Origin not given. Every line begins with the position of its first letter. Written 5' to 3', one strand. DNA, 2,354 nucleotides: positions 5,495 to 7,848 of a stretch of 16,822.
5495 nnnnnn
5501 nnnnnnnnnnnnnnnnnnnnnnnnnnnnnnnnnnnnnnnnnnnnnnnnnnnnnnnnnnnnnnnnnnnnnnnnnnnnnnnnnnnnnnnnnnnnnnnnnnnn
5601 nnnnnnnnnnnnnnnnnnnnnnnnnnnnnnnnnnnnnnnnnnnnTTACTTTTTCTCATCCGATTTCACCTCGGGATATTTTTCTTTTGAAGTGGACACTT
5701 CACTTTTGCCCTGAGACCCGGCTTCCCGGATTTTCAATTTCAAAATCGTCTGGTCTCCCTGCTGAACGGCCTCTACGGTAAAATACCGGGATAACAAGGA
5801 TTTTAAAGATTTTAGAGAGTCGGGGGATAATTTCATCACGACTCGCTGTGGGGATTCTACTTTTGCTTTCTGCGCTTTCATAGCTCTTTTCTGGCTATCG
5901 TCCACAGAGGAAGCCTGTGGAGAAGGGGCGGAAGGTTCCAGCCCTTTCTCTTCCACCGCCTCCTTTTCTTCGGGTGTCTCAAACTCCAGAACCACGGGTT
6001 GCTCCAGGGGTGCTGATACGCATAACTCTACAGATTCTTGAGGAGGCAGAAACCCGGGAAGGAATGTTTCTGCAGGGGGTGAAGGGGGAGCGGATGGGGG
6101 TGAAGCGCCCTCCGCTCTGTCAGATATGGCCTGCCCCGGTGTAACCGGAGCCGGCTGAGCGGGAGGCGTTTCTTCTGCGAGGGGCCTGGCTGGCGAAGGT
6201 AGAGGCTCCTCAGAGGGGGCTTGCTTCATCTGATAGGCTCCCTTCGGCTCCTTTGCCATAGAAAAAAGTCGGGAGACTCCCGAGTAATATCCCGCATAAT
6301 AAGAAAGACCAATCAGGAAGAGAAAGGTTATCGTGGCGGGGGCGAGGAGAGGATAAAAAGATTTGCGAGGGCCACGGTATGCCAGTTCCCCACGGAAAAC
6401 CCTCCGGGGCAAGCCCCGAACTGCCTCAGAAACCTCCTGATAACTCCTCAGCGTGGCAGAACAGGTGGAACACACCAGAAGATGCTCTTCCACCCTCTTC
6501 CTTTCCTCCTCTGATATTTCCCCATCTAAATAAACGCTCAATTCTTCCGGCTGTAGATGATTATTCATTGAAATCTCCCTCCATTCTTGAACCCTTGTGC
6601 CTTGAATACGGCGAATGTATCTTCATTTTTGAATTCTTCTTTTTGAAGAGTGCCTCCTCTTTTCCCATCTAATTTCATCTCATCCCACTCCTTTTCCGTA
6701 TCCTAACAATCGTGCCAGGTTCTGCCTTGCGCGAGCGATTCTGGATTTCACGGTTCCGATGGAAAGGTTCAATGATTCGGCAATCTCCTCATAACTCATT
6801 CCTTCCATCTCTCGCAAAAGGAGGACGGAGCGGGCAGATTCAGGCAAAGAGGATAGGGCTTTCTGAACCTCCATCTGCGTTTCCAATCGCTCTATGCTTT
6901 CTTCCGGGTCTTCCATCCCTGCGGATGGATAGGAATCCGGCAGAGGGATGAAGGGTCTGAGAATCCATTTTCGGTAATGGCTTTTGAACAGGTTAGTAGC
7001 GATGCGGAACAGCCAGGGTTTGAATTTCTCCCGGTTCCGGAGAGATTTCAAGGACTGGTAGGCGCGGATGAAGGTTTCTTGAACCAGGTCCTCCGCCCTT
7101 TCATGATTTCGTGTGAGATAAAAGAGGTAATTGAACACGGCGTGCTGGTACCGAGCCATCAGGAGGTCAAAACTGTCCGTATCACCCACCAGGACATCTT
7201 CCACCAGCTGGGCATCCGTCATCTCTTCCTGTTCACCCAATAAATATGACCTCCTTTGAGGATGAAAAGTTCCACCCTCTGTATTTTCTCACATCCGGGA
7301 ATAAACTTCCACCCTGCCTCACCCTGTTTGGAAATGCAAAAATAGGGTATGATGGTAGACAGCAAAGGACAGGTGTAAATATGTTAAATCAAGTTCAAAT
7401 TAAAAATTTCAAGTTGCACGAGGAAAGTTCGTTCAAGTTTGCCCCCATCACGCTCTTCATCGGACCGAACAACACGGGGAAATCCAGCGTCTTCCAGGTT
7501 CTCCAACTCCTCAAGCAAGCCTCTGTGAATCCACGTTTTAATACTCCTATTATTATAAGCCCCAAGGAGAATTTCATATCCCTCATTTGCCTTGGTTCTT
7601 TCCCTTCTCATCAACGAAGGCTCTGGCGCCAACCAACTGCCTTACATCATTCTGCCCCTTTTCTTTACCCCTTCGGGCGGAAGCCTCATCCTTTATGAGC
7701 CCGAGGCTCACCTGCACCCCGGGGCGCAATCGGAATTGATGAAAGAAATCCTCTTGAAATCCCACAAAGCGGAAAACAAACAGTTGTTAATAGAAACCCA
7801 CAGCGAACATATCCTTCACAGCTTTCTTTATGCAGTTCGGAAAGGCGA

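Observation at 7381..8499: Split mini ABC-type ATPase coupled stop-to-start with a PIN-like gene: a decayed or unconventional defence-like module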

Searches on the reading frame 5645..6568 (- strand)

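Call 4: search_protein_families(library=pfam, proteins=[window:5645-6568:-], max_evalue=1)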
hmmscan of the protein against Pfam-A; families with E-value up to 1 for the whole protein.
window:5645-6568:- (307 aa): 4 families
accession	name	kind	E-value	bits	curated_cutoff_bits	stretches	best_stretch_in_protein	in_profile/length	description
PF13490.11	zf-HC2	-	9e-09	35.7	22.2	1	10-36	8-34/35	Putative zinc-finger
PF23103.1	Zf-C2H2_ZNF451_5th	-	0.11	12.7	27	1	33-46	7-20/35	Fifth Zinc fingers C2H2 type, ZNF451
PF08977.15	BOFC_N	-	0.17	12.3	25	1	11-23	7-19/51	Bypass of Forespore C, N terminal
PF13912.12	zf-C2H2_6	-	0.21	12.1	25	1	32-45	3-16/27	C2H2-type zinc finger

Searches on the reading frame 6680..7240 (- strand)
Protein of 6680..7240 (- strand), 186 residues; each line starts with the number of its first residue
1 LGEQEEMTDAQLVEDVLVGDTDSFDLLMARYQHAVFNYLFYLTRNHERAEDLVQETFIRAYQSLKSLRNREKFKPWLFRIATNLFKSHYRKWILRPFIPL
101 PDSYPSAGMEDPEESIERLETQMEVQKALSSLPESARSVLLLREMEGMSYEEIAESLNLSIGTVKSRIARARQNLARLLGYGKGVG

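Call 4: search_protein_families(library=pfam, proteins=[window:6680-7240:-], max_evalue=1)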
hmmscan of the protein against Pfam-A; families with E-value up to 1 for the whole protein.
window:6680-7240:- (186 aa): 22 families
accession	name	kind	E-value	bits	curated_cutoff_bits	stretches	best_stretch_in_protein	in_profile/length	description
PF08281.18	Sigma70_r4_2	-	8e-20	70.7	25.7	1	123-175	2-54/54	Sigma-70, region 4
PF04542.20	Sigma70_r2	-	1.1e-18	67.2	24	1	27-91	1-67/71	Sigma-70 region 2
PF04545.22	Sigma70_r4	-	3.3e-13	49.4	24.1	1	128-175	1-48/50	Sigma-70, region 4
PF07638.17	Sigma70_ECF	-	1.8e-08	34.9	21.1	1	111-177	118-181/185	ECF sigma factor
PF13412.12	HTH_24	-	3.3e-05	23.8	21.9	1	143-170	13-40/48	Winged helix-turn-helix DNA-binding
PF22943.2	HTH_68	-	0.00028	20.9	27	1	137-165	8-35/45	Putative helix-turn-helix domain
PF13404.12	HTH_AsnC-type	-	0.00038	20.6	27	1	148-170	18-40/42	AsnC-type helix-turn-helix domain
PF22029.2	PhyR_sigma2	-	0.00064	20.1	27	1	42-80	15-53/55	Sigma2 domain of PhyR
PF13384.12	HTH_23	-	0.0011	19.2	24.6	1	137-171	9-41/50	Homeodomain-like domain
PF00196.25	GerE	-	0.0011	19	23.5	1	145-173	15-43/57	Bacterial regulatory proteins, luxR family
PF22233.2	PhyR_sigma-like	-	0.0026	18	27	1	129-176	1-48/50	Response regulator PhyR, sigma-like domain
PF15978.11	TnsD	-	0.0059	16.1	32.4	1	141-173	193-224/355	Tn7-like transposition protein D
PF14493.12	HTH_40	-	0.0088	16.7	27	1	145-173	10-38/89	Helix-turn-helix domain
PF08279.18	HTH_11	-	0.012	15.9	25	1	140-177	8-45/55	HTH domain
PF13518.12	HTH_28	-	0.016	15.8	25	1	145-173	10-38/52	Helix-turn-helix domain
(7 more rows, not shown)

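Call 53: list_cluster_members(proteins=[P0001, P0024, window:6680-7240:-, window:8925-9248:+])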
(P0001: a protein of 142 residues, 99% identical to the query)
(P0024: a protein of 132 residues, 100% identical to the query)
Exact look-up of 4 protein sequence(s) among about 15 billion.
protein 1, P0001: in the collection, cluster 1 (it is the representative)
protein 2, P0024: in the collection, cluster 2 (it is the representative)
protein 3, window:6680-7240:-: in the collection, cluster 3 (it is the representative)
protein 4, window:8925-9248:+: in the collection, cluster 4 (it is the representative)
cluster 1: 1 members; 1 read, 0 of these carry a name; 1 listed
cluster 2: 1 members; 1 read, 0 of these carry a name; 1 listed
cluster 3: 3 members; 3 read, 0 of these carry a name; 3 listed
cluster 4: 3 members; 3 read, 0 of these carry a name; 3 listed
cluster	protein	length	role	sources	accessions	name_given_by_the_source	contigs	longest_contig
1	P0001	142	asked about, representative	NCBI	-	-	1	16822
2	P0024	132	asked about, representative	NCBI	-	-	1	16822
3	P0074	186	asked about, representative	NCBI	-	-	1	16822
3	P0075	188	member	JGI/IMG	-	-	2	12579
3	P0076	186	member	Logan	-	-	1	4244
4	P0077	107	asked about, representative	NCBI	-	-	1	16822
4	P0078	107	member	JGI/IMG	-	-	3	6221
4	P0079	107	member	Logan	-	-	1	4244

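Call 78: search_protein_families(library=pfam, proteins=[L058:1856-3214:+, L065:2921-3931:+, L075:2005-3015:+, L097:2204-3436:+, L030:2236-3432:+, L019:2896-3471:+, L026:2896-3648:+, L038:2193-3371:+, L031:3256-3960:+, L034:3151-3921:+], max_evalue=0.001)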
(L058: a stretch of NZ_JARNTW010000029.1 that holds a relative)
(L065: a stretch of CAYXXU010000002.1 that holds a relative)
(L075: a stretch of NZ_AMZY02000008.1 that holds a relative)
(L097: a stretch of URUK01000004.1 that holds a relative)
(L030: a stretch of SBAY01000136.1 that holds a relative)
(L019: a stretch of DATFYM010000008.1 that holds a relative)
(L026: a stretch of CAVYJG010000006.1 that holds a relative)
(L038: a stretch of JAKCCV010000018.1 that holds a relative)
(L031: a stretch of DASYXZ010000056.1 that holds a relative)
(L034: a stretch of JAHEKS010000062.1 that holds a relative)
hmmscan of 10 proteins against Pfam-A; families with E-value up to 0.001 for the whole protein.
L058:1856-3214:+ (453 aa): 8 families
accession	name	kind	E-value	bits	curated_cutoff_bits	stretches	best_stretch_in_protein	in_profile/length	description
PF13604.12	AAA_30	-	5.8e-25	88.6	27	1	21-233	5-177/191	AAA domain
PF13245.12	AAA_19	-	1.3e-16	61.5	25.1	1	36-177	10-133/134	AAA domain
PF05970.20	PIF1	-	3.4e-13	50.1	25.9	1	19-184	3-163/223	PIF1-like helicase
PF13538.12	UvrD_C_2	-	4.9e-13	49.2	27.4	1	402-443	2-49/52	UvrD-like helicase C-terminal domain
PF04851.21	ResIII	-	5.7e-05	23.5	22.5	1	18-64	4-50/164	Type III restriction enzyme, res subunit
PF13086.12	AAA_11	-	9.4e-05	22.7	27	0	22-64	6-44/257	AAA domain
PF01443.25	Viral_helicase1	-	0.00046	20.5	21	0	399-443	177-224/228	Viral superfamily 1 RNA helicase core domain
PF13191.12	AAA_16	-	0.00081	20.4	32.6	0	38-169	25-139/167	AAA ATPase domain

L065:2921-3931:+ (337 aa): 2 families
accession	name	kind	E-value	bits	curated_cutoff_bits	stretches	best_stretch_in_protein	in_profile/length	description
PF13280.12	WYL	-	3.3e-13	49.9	21.8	1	156-224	1-69/70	WYL domain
PF25583.1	WCX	-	1e-07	32.6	23.9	1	258-329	4-72/76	WCX domain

L075:2005-3015:+ (337 aa): 1 family
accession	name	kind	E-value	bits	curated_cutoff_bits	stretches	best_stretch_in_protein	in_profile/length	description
PF14362.11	DUF4407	-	7.4e-26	91.6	31.3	1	27-289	9-294/297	Domain of unknown function (DUF4407)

L097:2204-3436:+ (411 aa): 0 families

L030:2236-3432:+ (399 aa): 4 families
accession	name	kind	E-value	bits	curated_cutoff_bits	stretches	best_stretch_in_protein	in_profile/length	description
PF00155.27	Aminotran_1_2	-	1.3e-76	258.5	19.7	1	38-387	1-360/361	Aminotransferase class I and II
PF01041.23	DegT_DnrJ_EryC1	-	3.1e-11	43.5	19.8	1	106-211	46-145/360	DegT/DnrJ/EryC1/StrS aminotransferase family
PF00266.25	Aminotran_5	-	9.5e-06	25.3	21.5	1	97-209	59-173/371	Aminotransferase class-V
PF01053.26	Cys_Met_Meta_PP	-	0.00017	20.7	27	1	112-213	80-175/381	Cys/Met metabolism PLP-dependent enzyme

L019:2896-3471:+ (192 aa): 0 families

L026:2896-3648:+ (251 aa): 6 families
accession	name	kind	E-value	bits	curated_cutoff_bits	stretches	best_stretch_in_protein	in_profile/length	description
PF01135.25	PCMT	-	2.7e-62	210.7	20.3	1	46-240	9-208/210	Protein-L-isoaspartate(D-aspartate) O-methyltransferase (PCMT)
PF13649.12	Methyltransf_25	-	2.9e-08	34.7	27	1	114-201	2-91/97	Methyltransferase domain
PF08241.18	Methyltransf_11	-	4.3e-08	34.1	21.2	1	114-207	1-91/95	Methyltransferase domain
PF13847.12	Methyltransf_31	-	6.5e-08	32.8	27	1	108-204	2-109/145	Methyltransferase domain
PF00398.26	RrnaAD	-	0.00036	20.2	24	1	99-167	20-86/263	Ribosomal RNA adenine dimethylase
PF08242.18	Methyltransf_12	-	0.00039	21.5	30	1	114-188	1-78/98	Methyltransferase domain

L038:2193-3371:+ (393 aa): 1 family
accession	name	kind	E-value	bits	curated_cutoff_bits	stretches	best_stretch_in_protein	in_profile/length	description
PF00248.27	Aldo_ket_red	-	1.3e-50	172.5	24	1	83-382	1-288/291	Aldo/keto reductase family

L031:3256-3960:+ (235 aa): 2 families
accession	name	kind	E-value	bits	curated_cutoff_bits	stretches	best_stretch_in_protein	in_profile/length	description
PF04343.18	DUF488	-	2.4e-34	119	22.2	1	65-186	2-121/121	Domain of unknown function DUF488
PF22751.1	DUF488-N3a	-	4.1e-06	27.5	27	1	128-187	55-115/118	Active DUF488-N3 subclade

L034:3151-3921:+ (257 aa): 0 families

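Call 79: search_protein_families(library=padloc, proteins=[L058:5437-6435:+, L065:5536-6561:+, L075:5686-6708:+, L030:5176-6228:+, L097:5065-6021:+, L016:1560-2855:-, L058:3956-5446:+], max_evalue=0.00001)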
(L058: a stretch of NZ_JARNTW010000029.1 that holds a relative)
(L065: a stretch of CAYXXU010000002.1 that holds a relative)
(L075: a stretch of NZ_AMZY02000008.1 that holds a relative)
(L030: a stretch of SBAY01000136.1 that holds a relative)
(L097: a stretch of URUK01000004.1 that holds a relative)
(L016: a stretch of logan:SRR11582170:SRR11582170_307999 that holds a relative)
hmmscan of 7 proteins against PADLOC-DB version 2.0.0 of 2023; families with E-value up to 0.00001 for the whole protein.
L058:5437-6435:+ (333 aa): 0 families

L065:5536-6561:+ (342 aa): 0 families

L075:5686-6708:+ (341 aa): 0 families

L030:5176-6228:+ (351 aa): 0 families

L097:5065-6021:+ (319 aa): 1 family
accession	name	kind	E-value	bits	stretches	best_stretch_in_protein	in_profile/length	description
PDLC03899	NsnC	-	2.6e-19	67.7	1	18-314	1-298/299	-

L016:1560-2855:- (431 aa): 78 families (the best 25 are shown)
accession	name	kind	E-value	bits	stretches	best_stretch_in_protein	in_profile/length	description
PDLC03878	NsnB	-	4.1e-48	162.9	2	250-429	166-344/345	-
PDLC04148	HEC-03B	-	3.2e-28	97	2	286-424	307-441/458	-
PDLC02979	AriA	-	9.9e-27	92.7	2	1-89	1-80/373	-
PDLC04707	PDC-M55A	-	1.3e-20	71.8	1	3-428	4-410/421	-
PDLC02980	AriA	-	5.8e-16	57.3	2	129-364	29-303/304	-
PDLC00065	GajA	-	3.5e-14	50.5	2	321-372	337-388/670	AAA ATPase domain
PDLC00067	GajA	-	2.5e-13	47.4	1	2-44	5-47/604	AAA ATPase domain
PDLC02981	AriAB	-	5.4e-13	46.5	1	321-365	334-378/694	-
PDLC02335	AbiLi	-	1.5e-12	45.3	1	1-371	49-243/326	AbiLi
PDLC00093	GajA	-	2.2e-12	44.5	1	324-367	388-439/736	AAA ATPase domain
PDLC02915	ATPase-Toprim_I-B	-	2.3e-12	44.5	1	2-42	3-43/623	-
PDLC00069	GajA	-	2.8e-12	43.9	1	321-363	338-380/687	AAA ATPase domain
PDLC04182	HEC-01A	-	5.3e-12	43.4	0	2-47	4-57/406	-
PDLC00077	GajA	-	9.8e-12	42.2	1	323-366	339-382/616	AAA ATPase domain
PDLC04393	PDC-M07A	-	1.2e-11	42.3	1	1-95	1-90/435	-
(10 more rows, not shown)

L058:3956-5446:+ (497 aa): 95 families (the best 25 are shown)
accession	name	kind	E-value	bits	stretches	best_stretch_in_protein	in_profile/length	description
PDLC03878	NsnB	-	8.9e-43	145.4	1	12-491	3-343/345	-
PDLC04707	PDC-M55A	-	1.8e-30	104.3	2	347-478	278-397/421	-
PDLC02979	AriA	-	3.5e-30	104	1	12-426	4-373/373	-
PDLC04148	HEC-03B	-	1.7e-24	84.7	1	380-482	338-437/458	-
PDLC04182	HEC-01A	-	2e-17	61.3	2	381-427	306-352/406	-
PDLC02980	AriA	-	4.7e-17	60.9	1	33-426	1-303/304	-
PDLC04214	HEC-02A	-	3.2e-16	57.6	1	377-437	234-293/338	-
PDLC04135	mad3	-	6.1e-16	56.9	2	10-54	1-45/374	mads_3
PDLC04175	HEC-01A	-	1.3e-15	55.3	2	382-430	270-316/363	-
PDLC02335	AbiLi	-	1.7e-15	54.9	1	7-453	46-255/326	AbiLi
PDLC04177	HEC-01A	-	2.2e-15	54.6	1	381-430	297-344/393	-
PDLC00093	GajA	-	2.2e-15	54.4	1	348-431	347-441/736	AAA ATPase domain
PDLC00067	GajA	-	6.5e-15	52.6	1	341-426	266-346/604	AAA ATPase domain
PDLC02358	Old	-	2.2e-14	51.2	1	302-428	209-331/578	Old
PDLC02981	AriAB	-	8e-14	49.2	1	379-427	329-378/694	-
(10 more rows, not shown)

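Call 81: search_protein_families(library=phrogs, proteins=[L016:1560-2855:-], max_evalue=0.001)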
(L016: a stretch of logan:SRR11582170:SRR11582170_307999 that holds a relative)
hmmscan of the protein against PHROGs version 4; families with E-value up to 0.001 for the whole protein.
L016:1560-2855:- (431 aa): 8 families
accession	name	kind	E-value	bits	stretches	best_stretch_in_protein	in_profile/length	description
phrog_21420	-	unknown function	6.9e-24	85.3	2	276-427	483-632/654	-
phrog_4747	-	unknown function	1.8e-16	61.4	2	1-79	2-82/610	-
phrog_3940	-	unknown function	5.6e-11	42.9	2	1-73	4-66/537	-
phrog_9802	-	unknown function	2.5e-08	34.4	1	322-366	289-330/438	-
phrog_7507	-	unknown function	1.6e-07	32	0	2-62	4-65/483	-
phrog_8323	-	unknown function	1.8e-07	31.1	1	325-367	329-368/623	-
phrog_14430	-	unknown function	3.1e-06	27.7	0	320-366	340-384/444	-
phrog_1499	-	unknown function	6.3e-05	23.4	1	3-40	6-44/427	-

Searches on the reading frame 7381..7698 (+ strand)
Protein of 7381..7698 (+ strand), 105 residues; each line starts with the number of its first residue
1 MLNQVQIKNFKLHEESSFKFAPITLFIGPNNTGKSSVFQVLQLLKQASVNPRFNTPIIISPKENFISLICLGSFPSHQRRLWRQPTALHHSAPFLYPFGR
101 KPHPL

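Call 4: search_protein_families(library=pfam, proteins=[window:7381-7698:+], max_evalue=1)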
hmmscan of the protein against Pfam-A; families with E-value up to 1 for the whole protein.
window:7381-7698:+ (105 aa): 9 families
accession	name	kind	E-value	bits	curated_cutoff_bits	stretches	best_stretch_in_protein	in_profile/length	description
PF13175.12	AAA_15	-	2.3e-13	50.9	32.1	1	1-48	1-50/374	AAA ATPase domain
PF13476.12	AAA_23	-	3.5e-07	31.5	27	1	4-43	1-41/201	AAA domain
PF13304.12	AAA_21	-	1.9e-06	28.6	27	1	23-59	1-45/304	AAA domain, putative AbiEii toxin, Type IV TA system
PF02463.25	SMC_N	-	0.00078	19.4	40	1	1-41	1-44/220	RecF/RecN/SMC N terminal domain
PF13555.12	AAA_29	-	0.00079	19.6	27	1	2-54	1-55/61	P-loop containing region of AAA domain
PF11398.14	DUF2813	-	0.0035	17.2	21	1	2-45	3-46/372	Protein of unknown function (DUF2813)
PF13166.12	AAA_13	-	0.085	12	36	1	14-61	9-57/713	AAA domain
PF02456.21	Adeno_IVa2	-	0.1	11.8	21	1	23-68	89-132/370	Adenovirus IVa2 protein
PF13514.12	AAA_27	-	0.12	12.4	22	1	6-42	7-47/206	AAA domain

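Call 9: search_protein_families(library=padloc, proteins=[window:7381-7698:+], max_evalue=1)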
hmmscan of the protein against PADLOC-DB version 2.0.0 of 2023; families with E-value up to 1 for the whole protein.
window:7381-7698:+ (105 aa): 106 families (the best 25 are shown)
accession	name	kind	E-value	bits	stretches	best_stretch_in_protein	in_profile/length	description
PDLC03878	NsnB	-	2e-15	55.4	1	1-49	1-49/345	-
PDLC02979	AriA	-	1.2e-14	52.9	1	1-48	1-50/373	-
PDLC04393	PDC-M07A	-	2e-10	38.3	1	1-49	1-49/435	-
PDLC02358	Old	-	1.6e-09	35.1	1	2-48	4-50/578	Old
PDLC04392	PDC-M07A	-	2.9e-09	34.5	1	1-47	1-47/432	-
PDLC04391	PDC-M07A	-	7.4e-09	33.1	1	1-51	1-51/412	-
PDLC04148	HEC-03B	-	1.2e-08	32.4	1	1-48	1-48/458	-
PDLC04611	PDC-M38A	-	2.9e-08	31.7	1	1-60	1-60/383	-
PDLC04184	HEC-01A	-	3.7e-08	30.8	1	1-47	1-47/464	-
PDLC00065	GajA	-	7.5e-08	29.6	1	2-51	3-60/670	AAA ATPase domain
PDLC04175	HEC-01A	-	9.1e-08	29.5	1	2-47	6-51/363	-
PDLC02980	AriA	-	1.5e-07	29.7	1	23-60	1-46/304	-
PDLC04541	PDC-M25A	-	1.8e-07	28.6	1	1-47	1-47/380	-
PDLC00094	GajA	-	3e-07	27.3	1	2-43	3-44/569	AAA ATPase domain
PDLC02915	ATPase-Toprim_I-B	-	3.1e-07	27.6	1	2-43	3-44/623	-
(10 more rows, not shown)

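Call 10: search_protein_families(library=ncbifam, proteins=[window:7381-7698:+], max_evalue=1)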
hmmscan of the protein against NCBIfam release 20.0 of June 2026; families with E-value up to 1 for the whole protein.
window:7381-7698:+ (105 aa): 14 families
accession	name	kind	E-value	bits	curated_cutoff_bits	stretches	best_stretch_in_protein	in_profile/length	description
NF003034.1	PRK03918.1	equivalog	5.1e-06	24.7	700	1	2-39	3-41/878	DNA double-strand break repair ATPase Rad50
TIGR00611.2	recf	equivalog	1.4e-05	24.5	172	1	2-44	1-44/339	DNA replication/repair protein RecF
NF047739.1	antiphage_MADS3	equivalog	5.4e-05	22.5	420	1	1-47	1-47/427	methylation-associated defense system AAA family ATPase MAD3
NF041034.1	Rad50_Sulf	equivalog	0.00063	17.7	1000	1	3-39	4-41/872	DNA double-strand break repair ATPase Rad50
NF038234.1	retron_eff_Eco8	equivalog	0.0015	17.2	250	1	2-43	3-45/679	retron Eco8 family effector endonuclease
NF041760.1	PtuA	equivalog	0.0027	16.7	500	1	2-42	52-93/524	retron Ec78 anti-phage system effector ATPase PtuA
NF053563.1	Rkd4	equivalog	0.0034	15.6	860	1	2-40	3-42/747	arcadin-4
NF002244.0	PRK01156.1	equivalog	0.011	13.9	847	1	2-40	3-42/895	DNA double-strand break repair ATPase Rad50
TIGR00972.1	3a0107s01c2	equivalog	0.05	12.9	343.2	1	18-60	24-66/248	phosphate ABC transporter ATP-binding protein PstB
TIGR00954.1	3a01203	subfamily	0.073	11.5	918.9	1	25-42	483-500/660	peroxysomal long chain fatty acyl transporter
TIGR04435.1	restrict_AAA_1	hypoth_equivalog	0.13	10.9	300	1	13-41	32-57/568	restriction system-associated AAA family ATPase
TIGR00606.1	rad50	subfamily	0.13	9.9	453.75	1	20-45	27-52/1311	DNA repair protein Rad50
TIGR03864.1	PQQ_ABC_ATP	hypoth_equivalog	0.19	11.1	302.25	1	22-47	28-53/236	ABC transporter, ATP-binding subunit, PQQ-dependent alcohol dehydrogenase system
NF002572.0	PRK02224.1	equivalog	0.31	9.3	1087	1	2-38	3-40/888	DNA double-strand break repair ATPase Rad50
